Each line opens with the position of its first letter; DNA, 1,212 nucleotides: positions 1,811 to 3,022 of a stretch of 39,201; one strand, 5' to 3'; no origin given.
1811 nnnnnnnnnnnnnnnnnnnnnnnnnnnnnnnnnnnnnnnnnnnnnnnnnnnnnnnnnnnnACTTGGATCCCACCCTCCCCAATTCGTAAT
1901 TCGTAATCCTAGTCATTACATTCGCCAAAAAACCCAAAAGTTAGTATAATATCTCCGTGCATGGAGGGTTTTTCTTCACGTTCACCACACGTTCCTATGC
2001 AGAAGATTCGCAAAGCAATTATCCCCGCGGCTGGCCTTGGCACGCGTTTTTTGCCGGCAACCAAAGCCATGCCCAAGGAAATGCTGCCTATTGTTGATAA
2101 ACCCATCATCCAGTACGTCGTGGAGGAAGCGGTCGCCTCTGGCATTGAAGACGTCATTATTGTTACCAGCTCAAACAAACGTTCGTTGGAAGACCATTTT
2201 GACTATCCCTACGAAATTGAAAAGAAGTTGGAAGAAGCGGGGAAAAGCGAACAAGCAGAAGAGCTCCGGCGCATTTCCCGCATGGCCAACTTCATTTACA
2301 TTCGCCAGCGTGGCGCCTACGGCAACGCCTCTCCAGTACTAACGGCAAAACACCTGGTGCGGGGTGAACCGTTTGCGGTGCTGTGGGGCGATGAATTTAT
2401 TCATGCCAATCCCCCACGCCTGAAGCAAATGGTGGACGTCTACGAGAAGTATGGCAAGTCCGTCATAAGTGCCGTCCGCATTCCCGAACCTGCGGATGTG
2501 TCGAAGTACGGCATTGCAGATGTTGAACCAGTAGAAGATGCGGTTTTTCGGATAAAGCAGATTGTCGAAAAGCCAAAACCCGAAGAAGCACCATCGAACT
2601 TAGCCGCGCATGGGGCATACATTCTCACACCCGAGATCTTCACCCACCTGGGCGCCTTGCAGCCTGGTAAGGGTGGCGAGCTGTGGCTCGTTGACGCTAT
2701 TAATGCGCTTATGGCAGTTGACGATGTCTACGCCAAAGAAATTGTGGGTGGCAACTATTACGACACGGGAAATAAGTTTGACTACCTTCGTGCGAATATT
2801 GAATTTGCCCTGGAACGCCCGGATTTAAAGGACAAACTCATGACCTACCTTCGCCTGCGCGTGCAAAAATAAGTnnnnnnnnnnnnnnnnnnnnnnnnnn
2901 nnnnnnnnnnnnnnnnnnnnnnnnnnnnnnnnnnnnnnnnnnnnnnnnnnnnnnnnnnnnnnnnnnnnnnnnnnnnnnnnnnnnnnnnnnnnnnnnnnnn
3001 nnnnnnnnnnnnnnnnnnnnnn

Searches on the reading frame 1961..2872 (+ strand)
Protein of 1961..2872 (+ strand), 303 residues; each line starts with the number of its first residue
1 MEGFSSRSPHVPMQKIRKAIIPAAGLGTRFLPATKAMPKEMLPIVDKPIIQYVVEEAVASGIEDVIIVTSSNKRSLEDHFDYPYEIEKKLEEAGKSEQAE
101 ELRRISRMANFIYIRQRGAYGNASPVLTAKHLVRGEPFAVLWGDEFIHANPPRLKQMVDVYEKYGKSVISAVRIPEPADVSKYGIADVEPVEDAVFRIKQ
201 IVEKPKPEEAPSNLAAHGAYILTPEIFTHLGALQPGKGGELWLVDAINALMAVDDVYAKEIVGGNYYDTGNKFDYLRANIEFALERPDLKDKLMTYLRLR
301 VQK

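Call 3: search_protein_families(library=pfam, proteins=[window:1961-2872:+], max_evalue=0.1)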
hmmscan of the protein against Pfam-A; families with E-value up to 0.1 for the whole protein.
window:1961-2872:+ (303 aa): 5 families
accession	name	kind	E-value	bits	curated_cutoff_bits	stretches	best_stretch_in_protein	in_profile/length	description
PF00483.29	NTP_transferase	-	2.7e-35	122.5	21.2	1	18-279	1-239/245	Nucleotidyl transferase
PF12804.13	NTP_transf_3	-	4.3e-06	27.4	27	1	19-74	1-51/160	MobA-like NTP transferase domain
PF02348.25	CTP_transf_3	-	0.00046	20.5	22.6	1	39-73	16-50/217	Cytidylyltransferase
PF01128.25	IspD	-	0.00064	20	27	1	19-74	3-56/221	2-C-methyl-D-erythritol 4-phosphate cytidylyltransferase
PF04948.18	Pox_A51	-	0.036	13.4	20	1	55-116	33-91/337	Poxvirus A51 protein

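Call 40: search_protein_families(library=ncbifam, alignment_id=A4, max_evalue=0.00001)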
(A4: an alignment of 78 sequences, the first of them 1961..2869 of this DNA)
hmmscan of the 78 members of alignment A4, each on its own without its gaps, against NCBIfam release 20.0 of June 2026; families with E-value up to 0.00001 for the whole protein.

A. member 1, window:1961-2869:+ (303 aa): 22 families
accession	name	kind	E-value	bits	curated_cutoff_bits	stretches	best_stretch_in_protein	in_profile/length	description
TIGR01099.1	galU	equivalog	1.7e-98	329.4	326.8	1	16-278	1-261/261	UTP--glucose-1-phosphate uridylyltransferase GalU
NF009928.0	PRK13389.1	equivalog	2.3e-64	217.4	548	1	14-299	6-296/302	UTP--glucose-1-phosphate uridylyltransferase GalU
NF007516.0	PRK10122.1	equivalog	1.2e-55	188.8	534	1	18-285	5-279/297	UTP--glucose-1-phosphate uridylyltransferase GalF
TIGR01105.1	galF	equivalog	2.4e-51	174.7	659.2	1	18-285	5-279/297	GalU regulator GalF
TIGR01208.1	rmlA_long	equivalog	2.4e-36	125.3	320.25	1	18-280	1-232/353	glucose-1-phosphate thymidylyltransferase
TIGR03992.1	Arch_glmU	subfamily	8.1e-35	120.4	292.1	2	108-281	71-226/393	bifunctional sugar-1-phosphate nucleotidylyltransferase/acetyltransferase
NF041313.1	UDPGP_AglF_Halo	equivalog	3.6e-26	92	400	2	112-258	74-210/234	UTP--glucose-1-phosphate uridylyltransferase AglF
NF041173.1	Sug_nt_acttase_Thmprot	equivalog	1.8e-22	79.8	600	1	18-280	2-225/405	bifunctional sugar-1-phosphate nucleotidylyltransferase/acetyltransferase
TIGR01207.1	rmlA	equivalog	2e-16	60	360.65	1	18-74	1-57/286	glucose-1-phosphate thymidylyltransferase RfbA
NF012024.0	PRK15480.1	equivalog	4.1e-15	55.7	588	1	15-71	2-58/292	glucose-1-phosphate thymidylyltransferase RfbA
NF045761.1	NAMPUrTaseMurU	equivalog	8.4e-12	45.4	250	1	18-78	2-62/226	N-acetylmuramate alpha-1-phosphate uridylyltransferase MurU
TIGR02091.1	glgC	equivalog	8.7e-10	38.2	424.9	1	19-229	3-205/364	glucose-1-phosphate adenylyltransferase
NF052502.1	man1P_GTase_Rv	exception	1.2e-08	34.3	440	1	18-82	2-66/352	mannose-1-phosphate guanylyltransferase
NF049965.1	GlMnHpPGnyltfHddC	equivalog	1.8e-08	34.3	300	1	18-84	2-68/221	D-glycero-D-manno-heptose 1-phosphate guanosyltransferase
TIGR02623.1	G1P_cyt_trans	equivalog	7.8e-08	32.1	300.25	1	18-229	2-198/255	glucose-1-phosphate cytidylyltransferase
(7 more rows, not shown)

B. families by the number of members that match (of 78 scanned): 112 families (the first 25 are shown)
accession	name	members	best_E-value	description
TIGR01099.1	galU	51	2.7e-105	UTP--glucose-1-phosphate uridylyltransferase GalU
NF009928.0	PRK13389.1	51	3.7e-73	UTP--glucose-1-phosphate uridylyltransferase GalU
NF007516.0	PRK10122.1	51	2.4e-65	UTP--glucose-1-phosphate uridylyltransferase GalF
TIGR01105.1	galF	51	3e-61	GalU regulator GalF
TIGR01208.1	rmlA_long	51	1.2e-41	glucose-1-phosphate thymidylyltransferase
TIGR03992.1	Arch_glmU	51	8.9e-38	bifunctional sugar-1-phosphate nucleotidylyltransferase/acetyltransferase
NF041313.1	UDPGP_AglF_Halo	51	2.5e-33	UTP--glucose-1-phosphate uridylyltransferase AglF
NF041173.1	Sug_nt_acttase_Thmprot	51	9.7e-25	bifunctional sugar-1-phosphate nucleotidylyltransferase/acetyltransferase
TIGR01207.1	rmlA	50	1.1e-21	glucose-1-phosphate thymidylyltransferase RfbA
NF012024.0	PRK15480.1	50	1.6e-19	glucose-1-phosphate thymidylyltransferase RfbA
NF045761.1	NAMPUrTaseMurU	50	1.1e-18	N-acetylmuramate alpha-1-phosphate uridylyltransferase MurU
NF052502.1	man1P_GTase_Rv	50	7.7e-17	mannose-1-phosphate guanylyltransferase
TIGR01173.1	glmU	47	2.8e-14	bifunctional UDP-N-acetylglucosamine diphosphorylase/glucosamine-1-phosphate N-acetyltransferase GlmU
NF049965.1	GlMnHpPGnyltfHddC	47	7.3e-14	D-glycero-D-manno-heptose 1-phosphate guanosyltransferase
TIGR02623.1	G1P_cyt_trans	47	1.2e-13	glucose-1-phosphate cytidylyltransferase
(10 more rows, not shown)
